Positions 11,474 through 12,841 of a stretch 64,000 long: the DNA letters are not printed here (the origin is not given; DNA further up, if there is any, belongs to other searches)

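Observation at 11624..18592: ApbE flavin transferase plus an FRD-like membrane protein with an SGAT flavinylation motif, co-transcribed with MurT/GatD and two secreted beta-propellers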

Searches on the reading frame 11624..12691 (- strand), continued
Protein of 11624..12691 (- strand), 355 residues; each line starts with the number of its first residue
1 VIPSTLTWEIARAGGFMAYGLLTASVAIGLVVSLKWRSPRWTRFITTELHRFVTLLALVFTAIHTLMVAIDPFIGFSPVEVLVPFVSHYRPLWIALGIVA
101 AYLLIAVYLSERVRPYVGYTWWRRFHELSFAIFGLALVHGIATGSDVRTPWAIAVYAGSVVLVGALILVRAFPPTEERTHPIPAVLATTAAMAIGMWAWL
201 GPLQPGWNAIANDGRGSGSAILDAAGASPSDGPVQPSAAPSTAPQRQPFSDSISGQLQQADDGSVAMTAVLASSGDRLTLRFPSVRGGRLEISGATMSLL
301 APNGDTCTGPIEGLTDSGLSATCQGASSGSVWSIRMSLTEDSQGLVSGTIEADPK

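Call 19: find_related_loci(query=A1, collection=genome_contigs, flank=10000)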
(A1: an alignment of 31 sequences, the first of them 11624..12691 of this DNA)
Query A1 (355 aa) in genome_contigs; peptide patterns used: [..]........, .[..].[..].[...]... (x = any residue, [..] = any of these).
80 stretches matched a pattern; 58 encode a relative of the query (tblastn E <= 1e-3); 58 distinct loci.
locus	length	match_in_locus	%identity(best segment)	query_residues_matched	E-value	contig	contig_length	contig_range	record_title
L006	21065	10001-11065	87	1-355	0e+0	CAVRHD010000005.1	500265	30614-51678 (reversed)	MAG: uncultured Chloroflexia bacterium isolate MFD05521.bin.2.56 genome assembly, contig: contig_71158, whole genome sho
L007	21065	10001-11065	86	1-355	0e+0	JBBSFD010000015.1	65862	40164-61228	MAG: Candidatus Limnocylindrales bacterium isolate LS1_sbin.78 LS1_sbin.78_K_1240331_L_65862_cov_14.0000, whole genome s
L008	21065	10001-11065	73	1-355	1e-162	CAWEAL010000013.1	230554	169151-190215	MAG: uncultured Chloroflexia bacterium isolate MFD01299.bin.2.25 genome assembly, contig: contig_82381, whole genome sho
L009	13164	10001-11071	69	4-355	1e-154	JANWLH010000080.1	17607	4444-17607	MAG: Candidatus Limnocylindrales bacterium isolate CRAIB_MAG115 c_000000042695, whole genome shotgun sequence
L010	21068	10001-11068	70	1-355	1e-154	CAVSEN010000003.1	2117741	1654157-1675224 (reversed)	MAG: uncultured Chloroflexia bacterium isolate MFD01872.bin.2.209 genome assembly, contig: contig_98462, whole genome sh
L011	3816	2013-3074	67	1-352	9e-156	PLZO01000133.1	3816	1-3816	MAG: Chloroflexi bacterium isolate palsa_1068 73.20120700_P3D.134_contig_294952, whole genome shotgun sequence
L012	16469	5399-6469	63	1-355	6e-145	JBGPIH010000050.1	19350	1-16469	MAG: Candidatus Limnocylindria bacterium isolate OBJ_0618_7090110_339 k141_106957_length_19350_cov_21.3716, whole genome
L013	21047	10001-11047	68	4-351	7e-144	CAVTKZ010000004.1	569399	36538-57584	MAG: uncultured Chloroflexia bacterium isolate MFD06714.bin.2.165 genome assembly, contig: contig_37717, whole genome sh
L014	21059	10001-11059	69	4-355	8e-140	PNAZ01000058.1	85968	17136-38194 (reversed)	MAG: Chloroflexi bacterium isolate palsa_1033 73.20110800_P1M.33_contig_524, whole genome shotgun sequence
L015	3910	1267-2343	51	4-354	8e-108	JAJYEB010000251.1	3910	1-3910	MAG: Chloroflexi bacterium isolate DBS1-1.bin137 NODE_47702_length_3910_cov_4.233677, whole genome shotgun sequence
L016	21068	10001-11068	50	4-354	2e-103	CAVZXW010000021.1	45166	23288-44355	MAG: uncultured Chloroflexia bacterium isolate MFD01872.bin.2.101 genome assembly, contig: contig_43999, whole genome sh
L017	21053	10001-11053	52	4-350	5e-102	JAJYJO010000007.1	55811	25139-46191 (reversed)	MAG: Chloroflexi bacterium isolate DBS2-1.bin162 NODE_931_length_55811_cov_2.989063, whole genome shotgun sequence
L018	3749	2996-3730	69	1-244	6e-103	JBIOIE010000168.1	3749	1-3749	MAG: Candidatus Limnocylindrales bacterium isolate GcL4-5 k141_1190063_length_3749_cov_18.1253, whole genome shotgun seq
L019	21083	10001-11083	48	4-354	4e-100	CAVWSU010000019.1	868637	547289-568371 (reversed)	MAG: uncultured Chloroflexia bacterium isolate MFD01299.bin.2.23 genome assembly, contig: contig_7831, whole genome shot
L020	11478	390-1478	46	1-354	3e-93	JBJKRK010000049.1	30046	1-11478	MAG: Candidatus Limnocylindrales bacterium isolate Bin_57 S1Ck127_586233_flag_1_multi_10.3667_len_30046, whole genome sh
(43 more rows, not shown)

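Call 33: fold_search(model_id=the predicted structure, library=pdb)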
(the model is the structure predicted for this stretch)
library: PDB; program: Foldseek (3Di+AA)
matches with E <= 10: 836; with E <= 0.001: 0
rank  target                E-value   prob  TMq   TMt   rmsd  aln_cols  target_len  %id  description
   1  7sfp                  3.0e-02  0.99  0.18  0.36  10.6       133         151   12  Crystal structure of OssO, a spirocyclase involved in the biosynthesis of ossamycin (released 2022-08-17)
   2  2eae_A                3.5e-02  0.38  0.08  0.04  15.8       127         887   11  Crystal structure of 1,2-a-L-fucosidase from Bifidobacterium bifidum in complexes with products (released 2007-04-24)
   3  6zmq                  6.3e-02  0.18  0.15  0.11  20.3       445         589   12  Cytochrome c Heme Lyase CcmF (released 2021-05-19)
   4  2eac_B                6.7e-02  0.30  0.09  0.04  15.7       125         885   12  Crystal structure of 1,2-a-L-fucosidase from Bifidobacterium bifidum in complex with deoxyfuconojirimycin (released 2007-04-24)
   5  6d0t_A                7.0e-02  0.47  0.11  0.25  13.2       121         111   12  De novo design of a fluorescence-activating beta barrel - BB1 (released 2018-09-19)
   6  2eab_A                7.4e-02  0.44  0.10  0.04  15.8       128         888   10  Crystal structure of 1,2-a-L-fucosidase from Bifidobacterium bifidum (apo form) (released 2007-04-24)
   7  1xuv_A                7.7e-02  0.91  0.15  0.28  12.4       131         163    9  X-Ray Crystal Structure of Protein MM0500 from Methanosarcina mazei. Northeast Structural Genomics Consortium Target M (released 2004-11-23)
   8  2ead_A                7.7e-02  0.28  0.09  0.04  15.8       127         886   11  Crystal structure of 1,2-a-L-fucosidase from Bifidobacterium bifidum in complex with substrate (released 2007-04-24)
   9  7cu8_E                8.6e-02  0.63  0.14  0.21   8.6       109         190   12  Crystal structure of the soluble domain of TiME protein from Mycobacterium tuberculosis (released 2021-08-25)
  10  7cu8_D                8.6e-02  0.57  0.13  0.21   8.8       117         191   11  Crystal structure of the soluble domain of TiME protein from Mycobacterium tuberculosis (released 2021-08-25)
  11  9hag                  9.0e-02  0.93  0.16  0.43   8.9       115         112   10  De novo designed beta barrel fold BBF-14 (released 2024-12-18)
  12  2ns9_A                9.5e-02  0.60  0.13  0.26  11.6       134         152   13  Crystal structure of protein APE2225 from Aeropyrum pernix K1, Pfam COXG (released 2006-11-14)
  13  2ead_B                9.5e-02  0.54  0.10  0.04  16.1       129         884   12  Crystal structure of 1,2-a-L-fucosidase from Bifidobacterium bifidum in complex with substrate (released 2007-04-24)
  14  2y7s_A                9.5e-02  0.35  0.11  0.14  12.3       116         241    9  Structure of a designed meningococcal antigen (factor H binding protein, mutant G1) inducing broad protective immunity (released 2011-07-27)
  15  3e85                  1.0e-01  0.63  0.14  0.27  12.4       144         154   12  Crystal Structure of Pathogenesis-related Protein LlPR-10.2B from yellow lupine in complex with Diphenylurea (released 2009-03-03)
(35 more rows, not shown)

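Call 35: find_encoding_contigs(protein=P0030, flank=10000, max_places=1)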
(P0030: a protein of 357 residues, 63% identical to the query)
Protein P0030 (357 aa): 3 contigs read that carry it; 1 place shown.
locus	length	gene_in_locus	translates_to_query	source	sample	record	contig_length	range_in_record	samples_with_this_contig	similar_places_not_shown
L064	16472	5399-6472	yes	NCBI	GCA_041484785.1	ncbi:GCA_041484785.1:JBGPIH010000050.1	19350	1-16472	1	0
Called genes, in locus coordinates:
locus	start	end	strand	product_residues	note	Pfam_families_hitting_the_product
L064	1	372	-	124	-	?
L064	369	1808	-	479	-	PF08245:Mur_ligase_M, PF08353:MurT_C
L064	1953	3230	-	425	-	PF00512:HisKA, PF13581:HATPase_c_2 (weak), PF02518:HATPase_c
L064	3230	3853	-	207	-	PF00072:Response_reg, PF00486:Trans_reg_C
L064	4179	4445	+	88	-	-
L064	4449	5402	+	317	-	PF02424:ApbE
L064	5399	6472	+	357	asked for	PF01794:Ferric_reduct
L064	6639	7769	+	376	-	PF13360:PQQ_2 (faint)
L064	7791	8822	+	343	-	-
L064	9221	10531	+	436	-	PF20254:DMFA2_C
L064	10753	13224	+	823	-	-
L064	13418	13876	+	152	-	-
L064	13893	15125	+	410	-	-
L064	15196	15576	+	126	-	PF07366:SnoaL, PF14534:DUF4440 (weak), PF12680:SnoaL_2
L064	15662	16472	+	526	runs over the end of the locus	PF13541:ChlI, PF01078:Mg_chelatase, PF00158:Sigma54_activat (faint), PF07728:AAA_5 (faint), PF00493:MCM, PF13335:Mg_chelatase_C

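Call 36: find_encoding_contigs(protein=P0037, flank=10000, max_places=1)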
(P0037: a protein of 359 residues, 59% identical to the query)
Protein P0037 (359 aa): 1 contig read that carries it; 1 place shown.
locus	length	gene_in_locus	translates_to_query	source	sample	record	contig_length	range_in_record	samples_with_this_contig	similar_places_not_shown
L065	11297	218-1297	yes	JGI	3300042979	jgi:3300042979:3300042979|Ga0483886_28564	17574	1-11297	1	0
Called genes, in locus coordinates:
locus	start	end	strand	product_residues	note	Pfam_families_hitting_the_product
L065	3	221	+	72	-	?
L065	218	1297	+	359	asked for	PF01794:Ferric_reduct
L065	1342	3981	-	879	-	PF00690:Cation_ATPase_N, PF00122:E1-E2_ATPase, PF00702:Hydrolase, PF13246:Cation_ATPase, PF00689:Cation_ATPase_C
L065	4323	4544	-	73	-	-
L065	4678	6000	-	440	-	-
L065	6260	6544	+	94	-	-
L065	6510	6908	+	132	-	PF01272:GreA_GreB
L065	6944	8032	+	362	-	PF00512:HisKA, PF02518:HATPase_c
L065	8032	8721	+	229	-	PF00072:Response_reg, PF00486:Trans_reg_C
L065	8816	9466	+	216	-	PF00702:Hydrolase, PF12710:HAD (weak), PF13419:HAD_2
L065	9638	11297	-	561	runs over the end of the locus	PF04185:Phosphoesterase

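Call 37: find_encoding_contigs(protein=P0010, flank=10000, max_places=1)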
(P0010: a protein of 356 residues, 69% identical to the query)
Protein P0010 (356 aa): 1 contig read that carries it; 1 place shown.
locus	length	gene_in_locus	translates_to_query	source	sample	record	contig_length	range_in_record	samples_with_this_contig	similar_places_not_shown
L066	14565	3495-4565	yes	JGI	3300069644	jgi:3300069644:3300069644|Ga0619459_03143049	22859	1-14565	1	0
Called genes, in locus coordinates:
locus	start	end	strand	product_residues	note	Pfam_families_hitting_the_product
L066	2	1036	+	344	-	?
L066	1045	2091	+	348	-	PF13415:Beta-prop_FBX42 (faint), PF24996:NANM (faint), PF25210:Kelch_FKB95 (faint), PF01344:Kelch_1 (faint), PF07646:Kelch_2 (faint), PF13964:Beta-prop_Calicin, PF24681:Kelch_KLHDC2_KLHL20_DRC7 (weak)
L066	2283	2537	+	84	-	-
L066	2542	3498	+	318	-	PF02424:ApbE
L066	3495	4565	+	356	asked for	PF01794:Ferric_reduct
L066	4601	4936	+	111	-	-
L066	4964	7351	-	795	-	PF07250:Glyoxal_oxid_N (faint), PF07646:Kelch_2 (faint), PF24981:Beta-prop_ATRN-LZTR1 (faint), PF24996:NANM (faint), PF01344:Kelch_1 (weak), PF13415:Beta-prop_FBX42, PF13964:Beta-prop_Calicin (weak), PF24681:Kelch_KLHDC2_KLHL20_DRC7 (weak), +2 more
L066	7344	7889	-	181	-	PF04542:Sigma70_r2, PF08281:Sigma70_r4_2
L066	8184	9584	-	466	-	PF01979:Amidohydro_1, PF07969:Amidohydro_3 (weak)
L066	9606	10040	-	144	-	PF12903:DUF3830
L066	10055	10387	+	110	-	PF00576:Transthyretin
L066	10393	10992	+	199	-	PF09349:OHCU_decarbox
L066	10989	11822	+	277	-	-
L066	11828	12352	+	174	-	PF13302:Acetyltransf_3, PF13523:Acetyltransf_8, PF00583:Acetyltransf_1, PF13508:Acetyltransf_7 (weak)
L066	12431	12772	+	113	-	-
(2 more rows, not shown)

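Call 53: search_solved_structures(query=A1, max_evalue=1)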
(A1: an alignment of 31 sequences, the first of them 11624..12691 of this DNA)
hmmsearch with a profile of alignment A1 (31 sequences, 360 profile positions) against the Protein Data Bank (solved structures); distinct sequences matched with E-value up to 1: 3.
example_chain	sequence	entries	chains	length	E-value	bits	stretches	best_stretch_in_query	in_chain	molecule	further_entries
9kgz_A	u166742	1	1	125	0.27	13.8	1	244-339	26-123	De novo designed monomeric mainly-beta protein B10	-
9kgy_A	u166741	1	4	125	0.48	13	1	244-339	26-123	De novo designed monomeric mainly-beta protein B10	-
8x9x_B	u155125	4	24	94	0.67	12.5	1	182-236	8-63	Small capsomere-interacting protein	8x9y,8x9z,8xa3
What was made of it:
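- Tried and rejected: No meaningful hit (call 53).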

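Call 66: find_encoding_contigs(protein=P0118, flank=8000, max_places=1)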
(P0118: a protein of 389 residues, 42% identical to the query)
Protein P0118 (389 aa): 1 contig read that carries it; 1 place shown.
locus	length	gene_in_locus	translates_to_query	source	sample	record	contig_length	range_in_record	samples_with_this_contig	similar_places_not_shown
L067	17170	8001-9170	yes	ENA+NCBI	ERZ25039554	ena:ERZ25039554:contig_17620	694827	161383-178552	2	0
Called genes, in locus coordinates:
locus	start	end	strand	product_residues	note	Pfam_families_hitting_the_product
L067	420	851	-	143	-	PF10604:Polyketide_cyc2, PF03364:Polyketide_cyc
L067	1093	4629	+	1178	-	PF13240:Zn_Ribbon_1 (weak), PF13248:Zn_ribbon_3 (weak), PF00211:Guanylate_cyc, PF13191:AAA_16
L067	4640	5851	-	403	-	PF00512:HisKA, PF02518:HATPase_c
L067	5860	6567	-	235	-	PF00072:Response_reg, PF00486:Trans_reg_C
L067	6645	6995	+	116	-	-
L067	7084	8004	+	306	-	PF02424:ApbE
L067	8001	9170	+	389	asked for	PF01794:Ferric_reduct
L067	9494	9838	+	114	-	PF13744:HTH_37 (weak), PF12844:HTH_19 (weak), PF13560:HTH_31, PF01381:HTH_3 (weak)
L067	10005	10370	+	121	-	PF02604:PhdYeFM_antitox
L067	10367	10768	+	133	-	PF01850:PIN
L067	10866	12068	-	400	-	PF17766:fn3_6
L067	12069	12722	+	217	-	PF13186:SPASM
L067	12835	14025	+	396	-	PF02661:Fic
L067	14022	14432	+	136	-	PF01850:PIN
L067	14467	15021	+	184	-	PF01661:Macro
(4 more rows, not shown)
